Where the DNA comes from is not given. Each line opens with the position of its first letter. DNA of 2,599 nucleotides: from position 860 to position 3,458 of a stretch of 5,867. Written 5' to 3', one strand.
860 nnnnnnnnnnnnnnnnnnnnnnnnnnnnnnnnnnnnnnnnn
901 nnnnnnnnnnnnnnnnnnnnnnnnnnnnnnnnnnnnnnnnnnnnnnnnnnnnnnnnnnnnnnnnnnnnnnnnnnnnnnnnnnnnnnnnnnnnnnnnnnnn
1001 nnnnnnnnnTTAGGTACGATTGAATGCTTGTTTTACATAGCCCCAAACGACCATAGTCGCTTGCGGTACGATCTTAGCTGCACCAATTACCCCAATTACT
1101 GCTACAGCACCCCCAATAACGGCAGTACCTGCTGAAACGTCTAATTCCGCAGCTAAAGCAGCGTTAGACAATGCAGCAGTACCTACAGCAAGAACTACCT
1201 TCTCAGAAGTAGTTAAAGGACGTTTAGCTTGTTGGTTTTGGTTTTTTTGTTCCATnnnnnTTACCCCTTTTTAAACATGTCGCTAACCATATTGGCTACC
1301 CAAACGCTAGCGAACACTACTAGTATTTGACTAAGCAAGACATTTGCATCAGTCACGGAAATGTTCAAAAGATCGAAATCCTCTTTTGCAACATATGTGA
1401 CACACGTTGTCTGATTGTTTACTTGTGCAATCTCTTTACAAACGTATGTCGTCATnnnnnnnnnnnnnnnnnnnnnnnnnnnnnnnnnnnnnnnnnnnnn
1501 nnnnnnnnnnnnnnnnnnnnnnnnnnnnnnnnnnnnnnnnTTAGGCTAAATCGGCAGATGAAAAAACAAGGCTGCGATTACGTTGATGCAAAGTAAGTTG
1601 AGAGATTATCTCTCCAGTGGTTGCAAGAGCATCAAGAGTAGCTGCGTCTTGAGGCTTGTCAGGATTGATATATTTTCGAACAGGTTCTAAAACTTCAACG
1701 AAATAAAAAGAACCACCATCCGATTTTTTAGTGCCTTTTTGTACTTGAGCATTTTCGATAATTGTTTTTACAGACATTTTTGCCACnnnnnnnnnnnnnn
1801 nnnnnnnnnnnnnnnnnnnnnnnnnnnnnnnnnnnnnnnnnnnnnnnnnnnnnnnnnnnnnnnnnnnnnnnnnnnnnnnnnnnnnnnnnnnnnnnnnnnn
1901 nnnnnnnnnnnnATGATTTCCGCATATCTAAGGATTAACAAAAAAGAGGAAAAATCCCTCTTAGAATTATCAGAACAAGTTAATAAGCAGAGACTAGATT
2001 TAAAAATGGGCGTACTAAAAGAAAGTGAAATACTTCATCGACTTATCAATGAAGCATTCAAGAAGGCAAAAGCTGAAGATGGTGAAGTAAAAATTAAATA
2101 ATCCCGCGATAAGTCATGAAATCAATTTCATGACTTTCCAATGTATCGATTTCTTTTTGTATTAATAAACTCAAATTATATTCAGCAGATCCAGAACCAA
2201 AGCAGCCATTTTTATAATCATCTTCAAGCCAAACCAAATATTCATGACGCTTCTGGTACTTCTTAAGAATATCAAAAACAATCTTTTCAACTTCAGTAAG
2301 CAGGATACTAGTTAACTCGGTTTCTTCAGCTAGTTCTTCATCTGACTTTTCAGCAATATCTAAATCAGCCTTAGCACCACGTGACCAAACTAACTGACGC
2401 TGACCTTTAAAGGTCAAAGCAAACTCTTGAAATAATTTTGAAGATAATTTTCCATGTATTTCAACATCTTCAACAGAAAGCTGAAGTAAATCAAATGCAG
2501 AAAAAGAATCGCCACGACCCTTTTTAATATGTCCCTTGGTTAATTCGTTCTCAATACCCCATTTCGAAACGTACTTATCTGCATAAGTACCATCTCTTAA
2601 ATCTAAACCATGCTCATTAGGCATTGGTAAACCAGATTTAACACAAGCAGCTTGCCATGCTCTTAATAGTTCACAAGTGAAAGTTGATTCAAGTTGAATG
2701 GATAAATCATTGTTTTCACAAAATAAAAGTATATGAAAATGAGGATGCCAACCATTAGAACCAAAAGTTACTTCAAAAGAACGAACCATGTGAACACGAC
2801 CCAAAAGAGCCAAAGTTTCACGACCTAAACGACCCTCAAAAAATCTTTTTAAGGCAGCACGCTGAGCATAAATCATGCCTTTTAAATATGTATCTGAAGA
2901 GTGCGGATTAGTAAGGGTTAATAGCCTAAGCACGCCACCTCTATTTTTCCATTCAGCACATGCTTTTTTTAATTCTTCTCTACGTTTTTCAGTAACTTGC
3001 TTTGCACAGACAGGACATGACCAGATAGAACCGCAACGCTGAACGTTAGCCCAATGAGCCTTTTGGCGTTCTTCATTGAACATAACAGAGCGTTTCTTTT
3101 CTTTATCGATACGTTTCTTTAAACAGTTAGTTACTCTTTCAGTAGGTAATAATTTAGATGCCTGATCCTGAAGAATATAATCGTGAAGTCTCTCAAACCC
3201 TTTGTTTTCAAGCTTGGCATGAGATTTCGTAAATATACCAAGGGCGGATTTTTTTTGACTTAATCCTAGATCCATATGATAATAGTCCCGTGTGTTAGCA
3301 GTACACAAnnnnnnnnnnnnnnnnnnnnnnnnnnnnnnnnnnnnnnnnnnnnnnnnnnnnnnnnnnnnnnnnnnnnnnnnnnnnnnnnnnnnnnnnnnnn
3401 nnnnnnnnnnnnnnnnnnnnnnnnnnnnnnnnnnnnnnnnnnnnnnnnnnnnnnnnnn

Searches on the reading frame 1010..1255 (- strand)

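Call 3: search_protein_families(library=pfam, proteins=[window:1010-1255:-], max_evalue=1)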
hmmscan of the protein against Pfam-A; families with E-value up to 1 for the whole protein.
window:1010-1255:- (81 aa): 3 families
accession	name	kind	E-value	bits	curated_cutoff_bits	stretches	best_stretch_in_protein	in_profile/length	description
PF05356.16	Phage_Coat_B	-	0.00027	21.4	23.5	1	23-78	1-56/56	Inovirus Coat protein B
PF00196.25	GerE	-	0.06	13.4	23.5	1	13-44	2-33/57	Bacterial regulatory proteins, luxR family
PF09339.16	HTH_IclR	-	0.17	12.1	22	0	22-45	12-35/52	IclR helix-turn-helix domain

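Call 4: search_protein_families(library=phrogs, proteins=[window:1010-1255:-], max_evalue=1)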
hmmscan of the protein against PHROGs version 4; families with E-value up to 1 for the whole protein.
window:1010-1255:- (81 aa): 2 families
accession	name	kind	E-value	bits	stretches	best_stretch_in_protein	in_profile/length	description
phrog_2374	-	unknown function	8e-14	52.3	1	16-78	11-73/74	-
phrog_11771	-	unknown function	0.084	14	1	5-47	9-51/127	-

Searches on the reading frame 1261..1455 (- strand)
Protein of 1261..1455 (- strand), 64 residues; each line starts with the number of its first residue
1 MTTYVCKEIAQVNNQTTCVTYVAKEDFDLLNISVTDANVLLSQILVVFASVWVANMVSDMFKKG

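Call 3: search_protein_families(library=pfam, proteins=[window:1261-1455:-], max_evalue=1)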
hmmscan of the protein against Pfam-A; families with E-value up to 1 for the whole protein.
window:1261-1455:- (64 aa): 0 families

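Call 4: search_protein_families(library=phrogs, proteins=[window:1261-1455:-], max_evalue=1)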
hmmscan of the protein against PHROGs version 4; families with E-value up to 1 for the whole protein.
window:1261-1455:- (64 aa): 6 families
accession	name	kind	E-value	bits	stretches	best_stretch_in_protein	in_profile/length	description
phrog_13391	-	unknown function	2.9e-14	53.9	1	3-62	2-59/59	-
phrog_9110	-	unknown function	1.3e-06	29.7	1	2-53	2-51/61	-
phrog_4644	-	tail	0.049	14.8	1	7-63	11-68/71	tail protein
phrog_4800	-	unknown function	0.064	14.6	1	16-62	22-69/70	-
phrog_7520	-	unknown function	0.32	11.8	1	6-60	58-109/121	-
phrog_32181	-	unknown function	0.38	11.9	1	17-44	25-52/63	-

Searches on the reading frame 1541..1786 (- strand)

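Call 3: search_protein_families(library=pfam, proteins=[window:1541-1786:-], max_evalue=1)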
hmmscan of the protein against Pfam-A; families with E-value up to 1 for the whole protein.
window:1541-1786:- (81 aa): 0 families

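Call 4: search_protein_families(library=phrogs, proteins=[window:1541-1786:-], max_evalue=1)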
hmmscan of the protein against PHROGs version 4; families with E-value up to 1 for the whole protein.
window:1541-1786:- (81 aa): 2 families
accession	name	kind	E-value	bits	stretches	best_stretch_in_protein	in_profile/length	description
phrog_21135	-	unknown function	2.4e-51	173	1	4-81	1-78/78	-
phrog_20260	-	unknown function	0.24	13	1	47-81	17-51/86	-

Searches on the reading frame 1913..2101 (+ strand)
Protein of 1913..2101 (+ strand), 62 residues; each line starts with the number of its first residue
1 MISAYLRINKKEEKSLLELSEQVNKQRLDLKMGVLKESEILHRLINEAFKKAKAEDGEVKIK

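Call 3: search_protein_families(library=pfam, proteins=[window:1913-2101:+], max_evalue=1)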
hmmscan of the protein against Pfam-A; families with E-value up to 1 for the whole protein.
window:1913-2101:+ (62 aa): 1 family
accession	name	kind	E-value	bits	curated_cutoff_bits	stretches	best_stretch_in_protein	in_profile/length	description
PF17443.8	pXO2-72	-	0.13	12.9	25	1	24-49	21-46/62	Uncharacterized protein pXO2-72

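Call 4: search_protein_families(library=phrogs, proteins=[window:1913-2101:+], max_evalue=1)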
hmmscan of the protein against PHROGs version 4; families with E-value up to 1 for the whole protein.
window:1913-2101:+ (62 aa): 4 families
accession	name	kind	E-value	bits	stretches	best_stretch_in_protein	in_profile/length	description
phrog_5642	-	unknown function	8.1e-21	74.8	1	1-62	4-66/68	-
phrog_5219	-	unknown function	0.047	14.6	1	35-56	30-51/63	-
phrog_5997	-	head and packaging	0.13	13.8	1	4-58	87-139/162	terminase small subunit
phrog_16413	-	unknown function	0.14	13.3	1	17-50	62-95/110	-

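Call 30: search_protein_families(library=ncbifam, proteins=[window:1913-2101:+], max_evalue=1)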
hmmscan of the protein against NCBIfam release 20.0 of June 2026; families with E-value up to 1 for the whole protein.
window:1913-2101:+ (62 aa): 0 families

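Call 64: find_homologous_proteins(query=window:1913-2101:+, max_evalue=0.001)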
Query window:1913-2101:+ (62 aa): 82 proteins with E <= 0.001 among 82 candidates.
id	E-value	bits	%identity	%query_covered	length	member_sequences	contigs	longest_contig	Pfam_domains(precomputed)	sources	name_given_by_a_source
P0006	1.5e-28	114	98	100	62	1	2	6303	-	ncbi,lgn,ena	-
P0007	4.7e-28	113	98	100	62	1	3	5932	-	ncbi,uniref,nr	ncbi:hypothetical protein [Acinetobacter baumannii]|uniref:hypothetical protein n=1 Tax=Acinetobacte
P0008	6.2e-28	112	98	100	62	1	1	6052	-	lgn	-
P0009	1.9e-26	107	94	100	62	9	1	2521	-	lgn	-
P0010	3.7e-26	107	94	100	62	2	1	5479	-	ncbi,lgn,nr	ncbi:TPA: hypothetical protein U9I90_003697 [Acinetobacter baumannii]|nr:hypothetical protein [Acine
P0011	1.5e-25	105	92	100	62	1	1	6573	-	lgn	-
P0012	3.9e-25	103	92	100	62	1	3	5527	-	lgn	-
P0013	8.8e-23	96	79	98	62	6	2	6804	-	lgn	-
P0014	2.0e-22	95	80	98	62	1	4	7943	-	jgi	jgi:hypothetical protein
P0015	7.7e-22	93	77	98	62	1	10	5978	-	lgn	-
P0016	2.4e-21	92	75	98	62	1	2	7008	-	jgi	-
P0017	3.3e-21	91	75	98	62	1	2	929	-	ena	-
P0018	4.0e-21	91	77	98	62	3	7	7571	-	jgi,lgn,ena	-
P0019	4.2e-21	91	75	98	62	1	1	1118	-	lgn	-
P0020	4.4e-21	91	75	98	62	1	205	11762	-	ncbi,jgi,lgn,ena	jgi:hypothetical protein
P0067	4.5e-17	78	67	98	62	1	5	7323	-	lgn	-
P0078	1.7e-12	64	61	100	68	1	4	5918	-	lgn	-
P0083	5.1e-11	60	56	95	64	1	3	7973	-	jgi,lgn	-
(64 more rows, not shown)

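Call 67: search_solved_structures(query=A4, max_evalue=10, show_alignments=2)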
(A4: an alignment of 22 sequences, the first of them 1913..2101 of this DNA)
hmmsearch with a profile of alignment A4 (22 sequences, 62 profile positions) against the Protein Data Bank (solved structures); distinct sequences matched with E-value up to 10: 1.
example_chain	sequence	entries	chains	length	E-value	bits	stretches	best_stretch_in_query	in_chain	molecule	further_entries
6rw4_8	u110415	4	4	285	2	11.7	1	9-47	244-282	Translation initiation factor IF-3, mitochondrial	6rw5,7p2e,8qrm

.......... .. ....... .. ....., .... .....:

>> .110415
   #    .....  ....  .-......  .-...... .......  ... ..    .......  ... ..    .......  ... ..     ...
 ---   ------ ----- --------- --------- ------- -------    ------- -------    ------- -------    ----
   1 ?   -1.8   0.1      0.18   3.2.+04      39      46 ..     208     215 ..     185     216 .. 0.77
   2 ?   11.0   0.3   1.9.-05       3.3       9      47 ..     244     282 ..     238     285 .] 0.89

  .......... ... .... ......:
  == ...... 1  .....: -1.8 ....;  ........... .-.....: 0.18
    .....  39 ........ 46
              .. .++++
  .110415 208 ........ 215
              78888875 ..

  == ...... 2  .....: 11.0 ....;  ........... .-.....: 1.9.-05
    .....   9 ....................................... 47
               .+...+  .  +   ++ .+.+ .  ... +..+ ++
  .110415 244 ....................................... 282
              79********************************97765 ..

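Call 73: predict_structure(alignment_id=A4)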
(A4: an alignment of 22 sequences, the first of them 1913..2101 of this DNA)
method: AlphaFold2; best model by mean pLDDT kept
length: 62 residues; sequences in the alignment: 22
mean_pLDDT: 93.9   pTM: 0.74
mean pLDDT of the five models: 93.9, 92.5, 91.4, 86.9, 86.0
residues with pLDDT >= 90: 54; 70-90: 7; 50-70: 1; < 50: 0
segments of 3 or more residues with pLDDT < 50: none
pLDDT, mean of each block of 10 residues (from residue 1): 83 96 98 96 96 96 89
secondary structure, 60 per line:
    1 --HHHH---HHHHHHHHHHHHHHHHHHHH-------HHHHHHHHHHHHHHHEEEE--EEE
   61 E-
elements in order: H3-6 H10-29 H37-51 E52-55 E58-61

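Call 76: fold_search(model_id=the predicted structure, library=pdb)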
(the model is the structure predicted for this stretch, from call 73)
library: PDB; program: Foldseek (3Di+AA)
matches with E <= 10: 9; with E <= 0.001: 0
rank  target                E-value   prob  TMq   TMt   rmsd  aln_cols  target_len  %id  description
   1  2x4h_A                4.4e+00  0.06  0.24  0.14  11.1        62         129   19  Crystal Structure of the hypothetical protein SSo2273 from Sulfolobus solfataricus (released 2010-07-21)
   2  5msm_B                7.1e+00  0.05  0.21  0.11   8.8        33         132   27  Structure of the Dcc1-Ctf8-Ctf18C Trimer (released 2017-02-15)
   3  4uey_A                7.6e+00  0.16  0.34  0.16   1.3        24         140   21  Structure of the periplasmic domain PhoQ double mutant (W104C-A128C) (released 2015-06-24)
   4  4i5l_B                8.2e+00  0.12  0.47  0.10   4.5        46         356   11  Structural mechanism of trimeric PP2A holoenzyme involving PR70: insight for Cdc6 dephosphorylation (released 2013-05-08)
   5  2x4h_B                8.2e+00  0.05  0.24  0.14   8.5        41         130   22  Crystal Structure of the hypothetical protein SSo2273 from Sulfolobus solfataricus (released 2010-07-21)
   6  2x4h_C                8.2e+00  0.05  0.24  0.13   8.5        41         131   22  Crystal Structure of the hypothetical protein SSo2273 from Sulfolobus solfataricus (released 2010-07-21)
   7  5oki_D                8.2e+00  0.04  0.20  0.10   8.8        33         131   27  Crystal structure of the Ctf18-1-8 module from Ctf18-RFC in complex with a 63 kDa fragment of DNA Polymerase epsilon (released 2017-12-20)
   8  4uey_B                8.7e+00  0.15  0.35  0.16   1.3        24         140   21  Structure of the periplasmic domain PhoQ double mutant (W104C-A128C) (released 2015-06-24)
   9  4k82                  9.4e+00  0.08  0.27  0.09   3.4        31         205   26  Crystal structure of lv-ranaspumin (Lv-RSN-1) from the foam nest of Leptodactylus vastus, monoclinic crystal form (released 2014-03-05)

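Call 79: find_encoding_contigs(protein=P0078, flank=4000, max_places=2)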
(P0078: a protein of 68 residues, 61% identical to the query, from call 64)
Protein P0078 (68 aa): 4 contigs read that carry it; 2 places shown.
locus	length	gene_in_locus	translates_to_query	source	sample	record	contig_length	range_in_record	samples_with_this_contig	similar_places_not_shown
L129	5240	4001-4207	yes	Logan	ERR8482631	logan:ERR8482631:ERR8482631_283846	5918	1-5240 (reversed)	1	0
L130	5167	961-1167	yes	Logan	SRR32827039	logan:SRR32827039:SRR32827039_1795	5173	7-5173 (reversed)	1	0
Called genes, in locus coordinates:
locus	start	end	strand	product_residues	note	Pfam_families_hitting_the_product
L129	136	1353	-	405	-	PF05707:Zot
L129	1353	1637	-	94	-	PF10734:DUF2523 (weak)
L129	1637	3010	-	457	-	PF05616:Neisseria_TspB (weak)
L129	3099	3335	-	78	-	PF05356:Phage_Coat_B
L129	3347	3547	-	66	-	-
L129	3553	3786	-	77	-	-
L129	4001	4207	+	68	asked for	-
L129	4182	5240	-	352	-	?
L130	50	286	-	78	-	PF05356:Phage_Coat_B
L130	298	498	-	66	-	-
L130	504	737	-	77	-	-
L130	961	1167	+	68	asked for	-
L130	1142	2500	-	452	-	-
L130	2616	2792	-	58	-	-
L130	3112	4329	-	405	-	PF05707:Zot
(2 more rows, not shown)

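Call 80: find_encoding_contigs(protein=P0083, flank=4000, max_places=2)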
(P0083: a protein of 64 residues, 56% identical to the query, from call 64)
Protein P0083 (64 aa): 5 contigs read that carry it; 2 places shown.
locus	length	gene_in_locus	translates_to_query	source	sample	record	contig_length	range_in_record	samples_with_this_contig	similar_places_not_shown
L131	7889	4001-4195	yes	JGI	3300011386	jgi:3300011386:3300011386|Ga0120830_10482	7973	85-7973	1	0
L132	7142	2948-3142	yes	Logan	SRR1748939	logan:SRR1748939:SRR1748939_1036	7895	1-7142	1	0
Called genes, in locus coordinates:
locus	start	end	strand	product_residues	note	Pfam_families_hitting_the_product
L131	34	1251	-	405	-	PF05707:Zot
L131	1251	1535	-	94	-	PF10734:DUF2523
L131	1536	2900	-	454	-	PF05616:Neisseria_TspB (weak)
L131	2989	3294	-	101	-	PF05356:Phage_Coat_B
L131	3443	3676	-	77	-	-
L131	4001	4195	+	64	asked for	-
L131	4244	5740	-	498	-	PF01446:Rep_1 (weak)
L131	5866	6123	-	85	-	-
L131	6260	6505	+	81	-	-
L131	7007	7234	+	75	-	-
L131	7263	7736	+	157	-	-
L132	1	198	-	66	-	?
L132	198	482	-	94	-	PF10734:DUF2523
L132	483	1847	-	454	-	PF05616:Neisseria_TspB (weak)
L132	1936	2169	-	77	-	PF05356:Phage_Coat_B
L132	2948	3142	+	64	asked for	-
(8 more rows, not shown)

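Call 81: find_encoding_contigs(protein=P0067, flank=4000, max_places=2)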
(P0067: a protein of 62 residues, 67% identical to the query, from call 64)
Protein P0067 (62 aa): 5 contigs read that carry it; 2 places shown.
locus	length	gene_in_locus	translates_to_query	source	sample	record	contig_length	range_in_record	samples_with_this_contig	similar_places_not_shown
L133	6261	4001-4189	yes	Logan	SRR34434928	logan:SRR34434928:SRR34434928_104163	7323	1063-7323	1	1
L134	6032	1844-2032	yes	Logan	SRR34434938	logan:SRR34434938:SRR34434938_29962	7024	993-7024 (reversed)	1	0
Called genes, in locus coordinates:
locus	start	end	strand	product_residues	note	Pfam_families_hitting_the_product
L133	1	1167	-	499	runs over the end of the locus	PF05707:Zot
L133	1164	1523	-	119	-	-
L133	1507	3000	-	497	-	-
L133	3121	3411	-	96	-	-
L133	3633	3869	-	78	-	-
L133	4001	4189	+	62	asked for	-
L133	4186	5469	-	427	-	PF01446:Rep_1 (faint)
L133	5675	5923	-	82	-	-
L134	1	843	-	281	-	?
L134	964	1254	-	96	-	-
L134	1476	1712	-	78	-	-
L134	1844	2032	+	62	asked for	-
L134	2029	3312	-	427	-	PF01446:Rep_1 (faint)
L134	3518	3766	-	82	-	-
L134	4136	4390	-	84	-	-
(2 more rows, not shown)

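Call 82: find_encoding_contigs(protein=P0020, flank=4000, max_places=3)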
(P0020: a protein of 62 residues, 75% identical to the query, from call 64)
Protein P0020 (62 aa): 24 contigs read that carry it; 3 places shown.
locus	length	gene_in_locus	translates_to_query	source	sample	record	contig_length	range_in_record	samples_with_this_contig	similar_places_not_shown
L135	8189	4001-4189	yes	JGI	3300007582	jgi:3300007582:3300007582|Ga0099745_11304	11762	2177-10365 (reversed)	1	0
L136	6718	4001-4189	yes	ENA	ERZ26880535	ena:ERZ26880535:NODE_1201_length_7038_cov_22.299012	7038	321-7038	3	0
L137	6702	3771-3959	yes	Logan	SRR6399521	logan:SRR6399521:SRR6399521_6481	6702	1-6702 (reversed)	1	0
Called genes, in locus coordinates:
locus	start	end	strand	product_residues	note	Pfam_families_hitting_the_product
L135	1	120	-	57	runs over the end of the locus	-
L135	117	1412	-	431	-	PF05707:Zot (weak)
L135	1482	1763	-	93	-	PF10734:DUF2523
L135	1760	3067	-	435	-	-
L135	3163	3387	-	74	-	PF05356:Phage_Coat_B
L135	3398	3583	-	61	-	-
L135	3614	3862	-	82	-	-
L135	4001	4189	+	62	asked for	-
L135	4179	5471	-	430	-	-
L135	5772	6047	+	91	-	-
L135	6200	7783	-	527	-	PF05707:Zot (faint)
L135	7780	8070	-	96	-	PF10734:DUF2523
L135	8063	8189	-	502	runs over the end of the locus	-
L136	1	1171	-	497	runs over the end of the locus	?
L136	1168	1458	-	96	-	PF10734:DUF2523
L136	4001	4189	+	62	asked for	-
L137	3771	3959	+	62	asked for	-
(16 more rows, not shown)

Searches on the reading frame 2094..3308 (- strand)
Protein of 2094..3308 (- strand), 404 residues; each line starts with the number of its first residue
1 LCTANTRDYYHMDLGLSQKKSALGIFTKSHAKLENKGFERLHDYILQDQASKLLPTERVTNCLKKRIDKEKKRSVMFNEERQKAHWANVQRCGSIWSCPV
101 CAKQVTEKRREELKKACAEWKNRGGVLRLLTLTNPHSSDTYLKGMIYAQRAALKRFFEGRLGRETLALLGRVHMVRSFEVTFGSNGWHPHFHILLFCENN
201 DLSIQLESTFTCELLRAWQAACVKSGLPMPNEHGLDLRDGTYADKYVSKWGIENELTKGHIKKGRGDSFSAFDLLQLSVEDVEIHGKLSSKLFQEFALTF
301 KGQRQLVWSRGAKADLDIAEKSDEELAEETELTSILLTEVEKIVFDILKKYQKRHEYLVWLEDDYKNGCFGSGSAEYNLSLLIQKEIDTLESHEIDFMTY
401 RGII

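Call 3: search_protein_families(library=pfam, proteins=[window:2094-3308:-], max_evalue=1)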
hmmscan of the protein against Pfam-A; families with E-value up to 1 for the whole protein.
window:2094-3308:- (404 aa): 2 families
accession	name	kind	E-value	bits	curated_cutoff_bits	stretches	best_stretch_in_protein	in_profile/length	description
PF01446.23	Rep_1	-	2e-09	37.7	33.2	1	90-199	8-117/253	Replication protein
PF23343.2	REP_ORF2-G2P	-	0.12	13.1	27.8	1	152-224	18-80/99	Replication-associated protein ORF2/G2P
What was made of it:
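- Checked: The gene at 2094-3275 matches Pfam Rep_1 at 37.7 bits against a cut-off of 33.2 (call 3).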

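Call 4: search_protein_families(library=phrogs, proteins=[window:2094-3308:-], max_evalue=1)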
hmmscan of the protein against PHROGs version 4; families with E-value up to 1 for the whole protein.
window:2094-3308:- (404 aa): 3 families
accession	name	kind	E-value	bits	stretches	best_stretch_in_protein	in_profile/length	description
phrog_11698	-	unknown function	1.5e-193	644.3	1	15-404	1-394/394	-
phrog_9824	-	unknown function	0.034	15.2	1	96-125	7-36/52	-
phrog_38769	-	unknown function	0.21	12.2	1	328-369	101-138/198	-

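Call 18: search_dna_similar(query=window:2094-3275:-, collection=phages, mode=protein, max_evalue=0.00001, max_rows=30)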
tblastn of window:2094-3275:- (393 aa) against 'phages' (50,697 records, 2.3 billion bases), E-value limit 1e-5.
Records with a match: 15; places in all: 15; records where one place covers at least 80% of the query: 0.
Best place of each record, by identity: <60% 15.
By first word of the organism name: Bifilivirus 10; Propionibacterium 3; Phage 1; Pseudomonas 1.
By host as written in the record: - 12; Propionibacterium freudenreichii 2; Pseudomonas carnis; Pseudomonas lactis 1.
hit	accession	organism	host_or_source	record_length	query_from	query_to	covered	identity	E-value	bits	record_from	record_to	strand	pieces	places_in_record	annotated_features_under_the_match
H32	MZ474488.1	Phage blackswan219-6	cloacal swab from black swan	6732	52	312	66%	34.1%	1e-39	156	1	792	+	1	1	replication protein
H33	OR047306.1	Pseudomonas phage PMBT54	Pseudomonas carnis; Pseudomonas lactis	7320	47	312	68%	29.9%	3e-27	119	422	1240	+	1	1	DNA replication protein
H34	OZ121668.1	Bifilivirus B5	-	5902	46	300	65%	29.8%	3e-17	90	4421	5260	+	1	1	record has no annotation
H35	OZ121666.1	Bifilivirus B5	-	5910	46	300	65%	29.8%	3e-17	89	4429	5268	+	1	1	record has no annotation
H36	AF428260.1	Propionibacterium phage B5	-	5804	46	300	65%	28.8%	7e-17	89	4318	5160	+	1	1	Orf9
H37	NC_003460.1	Propionibacterium phage B5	Propionibacterium freudenreichii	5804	46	300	65%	28.8%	7e-17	89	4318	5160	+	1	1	Putative replication protein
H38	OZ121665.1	Bifilivirus B5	-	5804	46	300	65%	28.8%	7e-17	89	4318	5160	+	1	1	record has no annotation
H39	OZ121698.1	Bifilivirus B5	-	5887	46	300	65%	28.8%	8e-16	85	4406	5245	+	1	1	record has no annotation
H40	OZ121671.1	Bifilivirus B5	-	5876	46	300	65%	28.5%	2e-16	87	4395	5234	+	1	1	record has no annotation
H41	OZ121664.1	Bifilivirus B5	-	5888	46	300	65%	28.0%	2e-15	84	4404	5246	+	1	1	record has no annotation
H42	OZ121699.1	Bifilivirus B5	-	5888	46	300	65%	28.0%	2e-15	84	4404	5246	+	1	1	record has no annotation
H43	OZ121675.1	Bifilivirus B5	-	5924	46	300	65%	28.0%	2e-15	84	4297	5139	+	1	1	record has no annotation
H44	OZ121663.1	Bifilivirus B5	-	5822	46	300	65%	27.5%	1e-16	87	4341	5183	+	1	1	record has no annotation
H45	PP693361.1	Propionibacterium phage Philemon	Propionibacterium freudenreichii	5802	46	300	65%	27.0%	3e-15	83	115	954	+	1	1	replication protein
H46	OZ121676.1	Bifilivirus B5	-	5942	46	216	44%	28.4%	4e-12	74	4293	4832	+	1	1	record has no annotation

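Call 30: search_protein_families(library=ncbifam, proteins=[window:2094-3275:-], max_evalue=1)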
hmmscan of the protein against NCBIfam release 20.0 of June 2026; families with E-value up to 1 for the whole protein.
window:2094-3275:- (393 aa): 2 families
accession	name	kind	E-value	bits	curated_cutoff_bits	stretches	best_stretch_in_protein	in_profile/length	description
TIGR00595.1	priA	equivalog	0.0079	14.8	230.35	1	40-101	182-242/509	replication restart helicase PriA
NF008968.0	PRK12315.1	subfamily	0.03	12.6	510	1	306-366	474-536/582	1-deoxy-D-xylulose-5-phosphate synthase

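Call 53: find_related_loci(query=window:2094-3275:-, collection=viral_contigs, flank=2500)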
Query window:2094-3275:- (393 aa) in viral_contigs; peptide patterns used: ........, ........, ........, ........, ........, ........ (x = any residue, [..] = any of these).
39 stretches matched a pattern; 34 encode a relative of the query (tblastn E <= 1e-3); 34 distinct loci.
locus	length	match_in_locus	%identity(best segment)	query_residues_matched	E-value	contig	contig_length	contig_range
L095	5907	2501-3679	99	1-393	0e+0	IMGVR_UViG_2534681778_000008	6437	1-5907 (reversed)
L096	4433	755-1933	99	1-393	0e+0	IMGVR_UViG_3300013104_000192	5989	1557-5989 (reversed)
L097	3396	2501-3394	92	1-298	0e+0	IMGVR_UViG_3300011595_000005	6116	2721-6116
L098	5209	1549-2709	72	8-393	2e-180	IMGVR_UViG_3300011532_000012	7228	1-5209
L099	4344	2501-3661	58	7-393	1e-149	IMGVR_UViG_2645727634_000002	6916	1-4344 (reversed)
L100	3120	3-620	100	188-393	2e-138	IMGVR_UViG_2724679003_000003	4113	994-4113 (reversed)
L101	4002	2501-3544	47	10-357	1e-90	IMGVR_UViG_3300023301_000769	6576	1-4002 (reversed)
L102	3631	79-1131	38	5-347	2e-58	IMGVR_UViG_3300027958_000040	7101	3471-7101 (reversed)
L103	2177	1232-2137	36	33-331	2e-57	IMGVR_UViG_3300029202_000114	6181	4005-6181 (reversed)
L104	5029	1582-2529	34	33-343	5e-55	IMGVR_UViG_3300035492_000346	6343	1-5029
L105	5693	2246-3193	35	33-343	4e-55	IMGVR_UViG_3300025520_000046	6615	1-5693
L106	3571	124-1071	35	33-343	3e-55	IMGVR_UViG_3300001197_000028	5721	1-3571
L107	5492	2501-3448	34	33-343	1e-54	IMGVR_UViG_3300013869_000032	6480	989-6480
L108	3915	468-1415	34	33-343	2e-54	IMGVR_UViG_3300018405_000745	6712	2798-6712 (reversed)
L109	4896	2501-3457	37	10-318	2e-53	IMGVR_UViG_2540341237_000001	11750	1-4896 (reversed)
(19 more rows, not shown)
